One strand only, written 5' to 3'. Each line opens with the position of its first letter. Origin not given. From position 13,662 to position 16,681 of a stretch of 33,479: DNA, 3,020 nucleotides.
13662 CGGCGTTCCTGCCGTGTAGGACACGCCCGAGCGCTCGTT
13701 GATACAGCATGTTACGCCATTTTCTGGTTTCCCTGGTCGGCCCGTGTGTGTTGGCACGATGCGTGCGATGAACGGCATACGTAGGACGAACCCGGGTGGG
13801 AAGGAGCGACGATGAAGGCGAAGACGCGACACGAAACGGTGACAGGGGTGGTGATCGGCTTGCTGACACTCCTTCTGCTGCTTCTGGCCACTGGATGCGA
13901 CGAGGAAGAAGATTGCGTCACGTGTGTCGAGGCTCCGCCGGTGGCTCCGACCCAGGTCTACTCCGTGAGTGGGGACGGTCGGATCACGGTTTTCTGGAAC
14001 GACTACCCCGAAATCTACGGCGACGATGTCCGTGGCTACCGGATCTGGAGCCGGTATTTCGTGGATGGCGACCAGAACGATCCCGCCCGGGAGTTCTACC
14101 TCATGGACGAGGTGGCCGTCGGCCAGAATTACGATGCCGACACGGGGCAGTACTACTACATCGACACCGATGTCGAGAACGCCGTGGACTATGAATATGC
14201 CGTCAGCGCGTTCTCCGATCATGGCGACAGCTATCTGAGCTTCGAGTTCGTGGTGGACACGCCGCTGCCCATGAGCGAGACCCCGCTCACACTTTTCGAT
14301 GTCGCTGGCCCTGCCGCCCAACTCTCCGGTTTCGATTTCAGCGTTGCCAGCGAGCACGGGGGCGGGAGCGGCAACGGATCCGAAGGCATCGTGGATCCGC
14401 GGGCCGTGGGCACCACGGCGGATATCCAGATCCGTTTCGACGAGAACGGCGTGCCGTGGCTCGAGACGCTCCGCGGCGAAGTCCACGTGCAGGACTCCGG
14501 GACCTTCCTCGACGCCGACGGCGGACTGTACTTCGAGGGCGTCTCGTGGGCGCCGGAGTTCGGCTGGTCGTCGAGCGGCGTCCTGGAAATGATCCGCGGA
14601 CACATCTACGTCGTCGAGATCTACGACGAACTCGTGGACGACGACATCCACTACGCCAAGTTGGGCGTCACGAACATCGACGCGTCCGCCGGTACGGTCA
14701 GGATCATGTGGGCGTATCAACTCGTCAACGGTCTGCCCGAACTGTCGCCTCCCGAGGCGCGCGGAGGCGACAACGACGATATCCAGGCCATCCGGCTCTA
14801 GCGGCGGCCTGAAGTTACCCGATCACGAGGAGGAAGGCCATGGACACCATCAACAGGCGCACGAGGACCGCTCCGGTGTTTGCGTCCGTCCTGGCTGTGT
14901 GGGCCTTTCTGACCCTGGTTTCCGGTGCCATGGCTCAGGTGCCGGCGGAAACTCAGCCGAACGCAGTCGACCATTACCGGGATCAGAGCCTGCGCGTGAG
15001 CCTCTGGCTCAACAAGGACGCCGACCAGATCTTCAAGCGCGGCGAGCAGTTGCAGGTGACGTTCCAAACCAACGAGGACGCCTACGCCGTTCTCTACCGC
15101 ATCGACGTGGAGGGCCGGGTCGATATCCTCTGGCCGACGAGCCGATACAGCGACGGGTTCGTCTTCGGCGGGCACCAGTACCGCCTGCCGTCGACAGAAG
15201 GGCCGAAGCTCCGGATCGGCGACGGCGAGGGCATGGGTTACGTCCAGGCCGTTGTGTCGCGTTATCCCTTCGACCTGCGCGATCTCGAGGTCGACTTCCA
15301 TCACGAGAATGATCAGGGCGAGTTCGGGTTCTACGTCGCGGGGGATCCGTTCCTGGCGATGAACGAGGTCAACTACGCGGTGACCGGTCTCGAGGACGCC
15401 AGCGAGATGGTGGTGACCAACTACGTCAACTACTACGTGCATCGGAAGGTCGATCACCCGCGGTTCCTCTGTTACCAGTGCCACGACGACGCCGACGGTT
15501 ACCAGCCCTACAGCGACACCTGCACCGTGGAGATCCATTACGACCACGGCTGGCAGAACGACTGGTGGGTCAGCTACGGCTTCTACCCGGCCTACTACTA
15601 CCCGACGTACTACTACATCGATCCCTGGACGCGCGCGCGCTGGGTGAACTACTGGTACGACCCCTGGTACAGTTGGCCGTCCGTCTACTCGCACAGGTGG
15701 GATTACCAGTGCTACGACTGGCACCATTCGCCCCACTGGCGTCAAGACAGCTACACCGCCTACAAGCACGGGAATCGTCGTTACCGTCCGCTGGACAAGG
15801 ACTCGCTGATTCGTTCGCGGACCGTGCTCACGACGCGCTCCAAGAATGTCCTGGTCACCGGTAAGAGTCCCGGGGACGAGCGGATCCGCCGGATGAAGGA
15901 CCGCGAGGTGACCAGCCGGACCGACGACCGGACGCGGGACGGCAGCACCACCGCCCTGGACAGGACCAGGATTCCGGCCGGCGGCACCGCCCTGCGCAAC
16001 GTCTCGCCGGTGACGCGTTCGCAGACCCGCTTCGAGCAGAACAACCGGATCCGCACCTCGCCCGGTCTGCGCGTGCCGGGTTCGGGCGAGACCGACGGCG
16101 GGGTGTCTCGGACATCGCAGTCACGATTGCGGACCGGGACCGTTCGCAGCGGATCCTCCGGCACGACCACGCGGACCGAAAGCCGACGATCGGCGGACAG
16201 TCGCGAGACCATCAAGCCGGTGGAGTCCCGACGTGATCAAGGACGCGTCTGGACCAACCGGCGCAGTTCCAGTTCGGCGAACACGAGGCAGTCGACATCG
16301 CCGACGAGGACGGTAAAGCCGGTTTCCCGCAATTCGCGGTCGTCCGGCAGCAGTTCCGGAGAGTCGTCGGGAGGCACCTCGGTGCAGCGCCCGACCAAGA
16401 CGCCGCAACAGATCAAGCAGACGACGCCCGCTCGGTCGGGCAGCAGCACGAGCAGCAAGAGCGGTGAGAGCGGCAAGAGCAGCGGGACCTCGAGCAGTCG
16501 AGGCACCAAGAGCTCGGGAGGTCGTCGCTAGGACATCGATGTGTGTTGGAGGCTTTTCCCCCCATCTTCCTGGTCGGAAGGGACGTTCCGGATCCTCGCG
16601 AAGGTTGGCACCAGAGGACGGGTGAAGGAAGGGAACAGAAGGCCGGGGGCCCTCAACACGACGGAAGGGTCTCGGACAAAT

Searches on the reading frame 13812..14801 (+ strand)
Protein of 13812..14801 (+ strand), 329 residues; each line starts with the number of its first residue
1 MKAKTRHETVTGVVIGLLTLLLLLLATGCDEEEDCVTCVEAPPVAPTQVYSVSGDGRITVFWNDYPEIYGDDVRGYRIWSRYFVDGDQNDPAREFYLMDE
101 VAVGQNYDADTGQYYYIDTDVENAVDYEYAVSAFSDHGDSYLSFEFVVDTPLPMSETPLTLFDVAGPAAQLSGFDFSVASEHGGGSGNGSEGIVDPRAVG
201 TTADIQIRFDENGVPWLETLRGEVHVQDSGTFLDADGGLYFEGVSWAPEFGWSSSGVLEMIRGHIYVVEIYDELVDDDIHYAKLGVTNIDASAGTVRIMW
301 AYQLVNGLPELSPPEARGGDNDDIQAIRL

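Call 11: search_protein_families(library=pfam, proteins=[window:13812-14801:+])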
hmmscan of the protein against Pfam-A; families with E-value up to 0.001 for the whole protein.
window:13812-14801:+ (329 aa): 0 families

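Call 13: find_homologous_proteins(query=window:13812-14801:+)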
Query window:13812-14801:+ (329 aa): 146 proteins with E <= 0.001 among 1851 candidates; the best 120 are listed.
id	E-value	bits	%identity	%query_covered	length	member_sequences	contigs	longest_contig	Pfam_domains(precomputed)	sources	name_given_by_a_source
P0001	1.3e-221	753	100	100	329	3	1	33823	-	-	-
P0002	6.6e-156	537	72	98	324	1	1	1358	-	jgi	jgi:hypothetical protein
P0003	2.1e-150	519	68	100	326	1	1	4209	-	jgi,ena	jgi:hypothetical protein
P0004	1.4e-148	513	73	91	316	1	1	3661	-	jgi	jgi:hypothetical protein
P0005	1.4e-147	510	70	92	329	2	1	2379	-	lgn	-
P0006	3.3e-147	508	67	100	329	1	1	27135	-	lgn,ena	-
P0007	3.0e-144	499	73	88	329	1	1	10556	-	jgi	-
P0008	1.1e-139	484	68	98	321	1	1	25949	-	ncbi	-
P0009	3.6e-137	475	65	99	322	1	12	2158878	-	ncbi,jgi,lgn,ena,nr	ncbi:MAG TPA: fibronectin type III domain-containing protein [Candidatus Krumholzibacteria bacterium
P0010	1.9e-136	473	69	90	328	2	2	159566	-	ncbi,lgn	-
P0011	5.2e-135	468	65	95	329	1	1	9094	-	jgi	jgi:hypothetical protein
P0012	2.2e-134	466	64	99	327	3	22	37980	-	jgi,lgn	-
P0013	1.0e-133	464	63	98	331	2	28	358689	-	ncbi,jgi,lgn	jgi:hypothetical protein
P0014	2.3e-133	463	68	88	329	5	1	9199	-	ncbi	-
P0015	1.7e-132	460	63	97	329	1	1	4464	-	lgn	-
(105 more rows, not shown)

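Call 16: find_related_loci(query=A1, collection=genome_contigs, flank=6000)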
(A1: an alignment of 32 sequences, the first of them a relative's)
Query A1 (329 aa) in genome_contigs; peptide patterns used: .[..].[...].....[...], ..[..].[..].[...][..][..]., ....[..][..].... (x = any residue, [..] = any of these).
89 stretches matched a pattern; 52 encode a relative of the query (tblastn E <= 1e-3); 51 distinct loci.
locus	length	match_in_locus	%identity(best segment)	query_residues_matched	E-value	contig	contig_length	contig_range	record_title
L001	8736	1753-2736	67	1-329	1e-139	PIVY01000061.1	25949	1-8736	MAG: bacterium isolate Glo_17 GloG15_CONTIG2100, whole genome shotgun sequence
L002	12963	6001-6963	65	3-329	1e-136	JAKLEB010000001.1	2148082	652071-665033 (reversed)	MAG: Candidatus Krumholzibacteriota bacterium isolate RA.bin123 RA.bin123_1, whole genome shotgun sequence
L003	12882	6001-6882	69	22-317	7e-136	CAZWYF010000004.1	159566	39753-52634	MAG TPA_asm: uncultured Fibrobacteraceae bacterium isolate SRP332253_co1_58 genome assembly, contig: NODE_54_length_1595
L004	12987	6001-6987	62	1-329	1e-134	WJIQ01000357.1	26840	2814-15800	MAG: bacterium isolate Bin_270 k141_3822787, whole genome shotgun sequence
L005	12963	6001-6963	63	11-329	4e-131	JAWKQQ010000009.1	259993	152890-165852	MAG: Candidatus Krumholzibacteriia bacterium isolate ABC2.80 ABC2.80.fa-9, whole genome shotgun sequence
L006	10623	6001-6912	58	29-329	4e-115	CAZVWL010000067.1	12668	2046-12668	MAG TPA_asm: uncultured Fibrobacteraceae bacterium isolate SRP093185_co1_110 genome assembly, contig: NODE_3481_length_1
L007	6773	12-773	65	73-329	2e-104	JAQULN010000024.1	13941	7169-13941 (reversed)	MAG: Candidatus Krumholzibacteriia bacterium isolate STD1_131 NODE_11196_length_13941_cov_2.953887_Sandtown_D1, whole ge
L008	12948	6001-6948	52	2-329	5e-91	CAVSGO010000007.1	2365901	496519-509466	MAG: uncultured bacterium isolate MFD05684.bin.1.263 genome assembly, contig: contig_7410, whole genome shotgun sequence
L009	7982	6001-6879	48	25-329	5e-78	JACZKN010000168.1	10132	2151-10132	MAG: Candidatus Krumholzibacteriia bacterium isolate MAG46 bacteria_3_contig_402198, whole genome shotgun sequence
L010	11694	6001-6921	48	3-321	3e-75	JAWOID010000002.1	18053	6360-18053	MAG: Candidatus Krumholzibacteriia bacterium isolate CWP5-2.bin.118 k191_1463194, whole genome shotgun sequence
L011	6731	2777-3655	49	28-329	2e-74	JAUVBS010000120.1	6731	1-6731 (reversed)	MAG: bacterium isolate CSMAG_251 CSMAG_251_k127_13535990_length_6731_cov_12.0000, whole genome shotgun sequence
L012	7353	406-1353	45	3-315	4e-74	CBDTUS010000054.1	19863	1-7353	MAG TPA_asm: uncultured bacterium isolate SRR7614711_binner13_Refined_44 genome assembly, contig: ERZ23877654.466, whole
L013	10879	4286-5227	46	4-329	4e-74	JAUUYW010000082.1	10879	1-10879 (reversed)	MAG: Candidatus Krumholzibacteriia bacterium isolate CSMAG_177 CSMAG_177_k127_9229177_length_10879_cov_38.5844, whole ge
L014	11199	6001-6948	44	19-329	2e-71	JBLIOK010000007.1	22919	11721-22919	MAG: Candidatus Krumholzibacteriia bacterium isolate 3300053785_160 Ga0535658_0004758, whole genome shotgun sequence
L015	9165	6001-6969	45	4-315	5e-71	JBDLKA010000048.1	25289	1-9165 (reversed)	MAG: Candidatus Krumholzibacteriota bacterium isolate MAG120 MAG120_48, whole genome shotgun sequence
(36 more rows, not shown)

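Call 37: search_protein_families(library=ncbifam, proteins=[window:13812-14801:+], max_evalue=0.001)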
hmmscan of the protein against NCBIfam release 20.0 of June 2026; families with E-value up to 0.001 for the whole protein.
window:13812-14801:+ (329 aa): 0 families

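Call 64: find_encoding_contigs(protein=P0001, flank=1500, max_places=3)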
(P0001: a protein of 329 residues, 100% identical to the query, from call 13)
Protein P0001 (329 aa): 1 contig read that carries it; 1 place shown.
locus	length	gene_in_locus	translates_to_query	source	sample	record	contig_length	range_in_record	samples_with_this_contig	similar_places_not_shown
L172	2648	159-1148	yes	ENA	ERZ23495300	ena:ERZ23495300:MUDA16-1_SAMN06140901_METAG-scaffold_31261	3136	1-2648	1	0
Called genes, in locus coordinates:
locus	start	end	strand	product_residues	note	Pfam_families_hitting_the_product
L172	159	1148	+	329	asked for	-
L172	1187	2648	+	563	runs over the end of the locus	PF14326:DUF4384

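Call 68: predict_structure(alignment_id=A1)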
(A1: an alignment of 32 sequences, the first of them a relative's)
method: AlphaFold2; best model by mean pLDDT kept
length: 329 residues; sequences in the alignment: 32
mean_pLDDT: 84.1   pTM: 0.75
mean pLDDT of the five models: 84.1, 82.0, 81.2, 79.2, 79.0
residues with pLDDT >= 90: 169; 70-90: 105; 50-70: 30; < 50: 25
segments of 3 or more residues with pLDDT < 50: 1-4, 313-329
pLDDT, mean of each block of 10 residues (from residue 1): 50 79 66 58 87 90 75 92 86 90 92 93 91 91 83 93 98 96 85 96 97 98 93 88 72 95 95 79 96 98 86 43 39
secondary structure, 60 per line:
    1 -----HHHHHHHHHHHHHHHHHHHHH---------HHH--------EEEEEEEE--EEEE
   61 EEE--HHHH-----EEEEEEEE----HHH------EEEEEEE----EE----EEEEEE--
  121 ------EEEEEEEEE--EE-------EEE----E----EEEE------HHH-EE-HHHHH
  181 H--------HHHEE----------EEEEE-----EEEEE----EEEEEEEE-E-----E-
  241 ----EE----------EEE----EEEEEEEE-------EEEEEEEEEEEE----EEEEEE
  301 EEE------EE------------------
elements in order: H6-26 E47-54 E57-63 H66-69 E75-82 E96-102 E113-118 E127-135 E147-149 E159-162 H176-181 E205-209 E215-219 E224-231 E257-259 E264-271 E279-290 E295-303

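Call 70: fold_search(model_id=the predicted structure, library=pdb)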
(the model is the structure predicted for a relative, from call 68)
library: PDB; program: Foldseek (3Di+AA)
matches with E <= 10: 1539; with E <= 0.001: 187
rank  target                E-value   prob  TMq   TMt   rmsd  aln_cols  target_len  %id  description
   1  5e53_B                4.5e-07  1.00  0.29  0.32  11.2       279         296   14  Crystal structure of chicken CNTN1 FN1-FN3 domains (released 2016-08-31)
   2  6x3a                  1.3e-06  1.00  0.26  0.28  14.0       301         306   14  Crystal structure of the FN4-FN6 domains of human PTPRD (released 2021-05-26)
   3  5e53_C                1.6e-06  1.00  0.28  0.31  10.8       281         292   14  Crystal structure of chicken CNTN1 FN1-FN3 domains (released 2016-08-31)
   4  7y6e_E                1.8e-06  1.00  0.29  0.47  10.5       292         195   12  Crystal structure of sDscam FNIII23 domains, isoform Beta2v6 (released 2023-05-24)
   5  7y6e_D                1.8e-06  1.00  0.29  0.45  13.3       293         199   12  Crystal structure of sDscam FNIII23 domains, isoform Beta2v6 (released 2023-05-24)
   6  7y6e_G                2.4e-06  1.00  0.31  0.50  13.0       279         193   11  Crystal structure of sDscam FNIII23 domains, isoform Beta2v6 (released 2023-05-24)
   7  7y6e_A                2.6e-06  1.00  0.28  0.45   8.3       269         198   12  Crystal structure of sDscam FNIII23 domains, isoform Beta2v6 (released 2023-05-24)
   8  7y6e_F                2.6e-06  1.00  0.29  0.48  12.9       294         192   12  Crystal structure of sDscam FNIII23 domains, isoform Beta2v6 (released 2023-05-24)
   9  7y6e_B                3.2e-06  1.00  0.29  0.47  13.1       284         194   12  Crystal structure of sDscam FNIII23 domains, isoform Beta2v6 (released 2023-05-24)
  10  5e53_A                3.2e-06  1.00  0.29  0.32  10.4       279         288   14  Crystal structure of chicken CNTN1 FN1-FN3 domains (released 2016-08-31)
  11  5e4s                  6.1e-06  1.00  0.30  0.33  10.4       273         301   13  Crystal structure of mouse CNTN4 FN1-FN3 domains (released 2016-08-31)
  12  7y6e_C                8.8e-06  1.00  0.29  0.46  13.1       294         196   12  Crystal structure of sDscam FNIII23 domains, isoform Beta2v6 (released 2023-05-24)
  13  4bqb_D                8.8e-06  1.00  0.25  0.39  14.4       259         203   11  Crystal structure of the FN5 and FN6 domains of NEO1, form 2 (released 2013-06-12)
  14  5e53_D                9.8e-06  1.00  0.29  0.31  10.3       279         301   13  Crystal structure of chicken CNTN1 FN1-FN3 domains (released 2016-08-31)
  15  4q58_D                1.1e-05  1.00  0.23  0.36  14.2       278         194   15  Crystal structure of the plectin 1a actin-binding domain/integrin beta 4 fragment complex (released 2014-07-23)
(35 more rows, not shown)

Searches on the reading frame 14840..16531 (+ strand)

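Call 11: search_protein_families(library=pfam, proteins=[window:14840-16531:+])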
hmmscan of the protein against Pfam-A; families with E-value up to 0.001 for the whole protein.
window:14840-16531:+ (563 aa): 1 family
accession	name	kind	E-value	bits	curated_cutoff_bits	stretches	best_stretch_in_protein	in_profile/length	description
PF14326.11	DUF4384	-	1.1e-12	48.2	27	1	65-142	2-80/81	Domain of unknown function (DUF4384)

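Call 37: search_protein_families(library=ncbifam, proteins=[window:14840-16531:+], max_evalue=0.001)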
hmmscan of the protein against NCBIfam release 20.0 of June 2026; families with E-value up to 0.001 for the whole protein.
window:14840-16531:+ (563 aa): 0 families
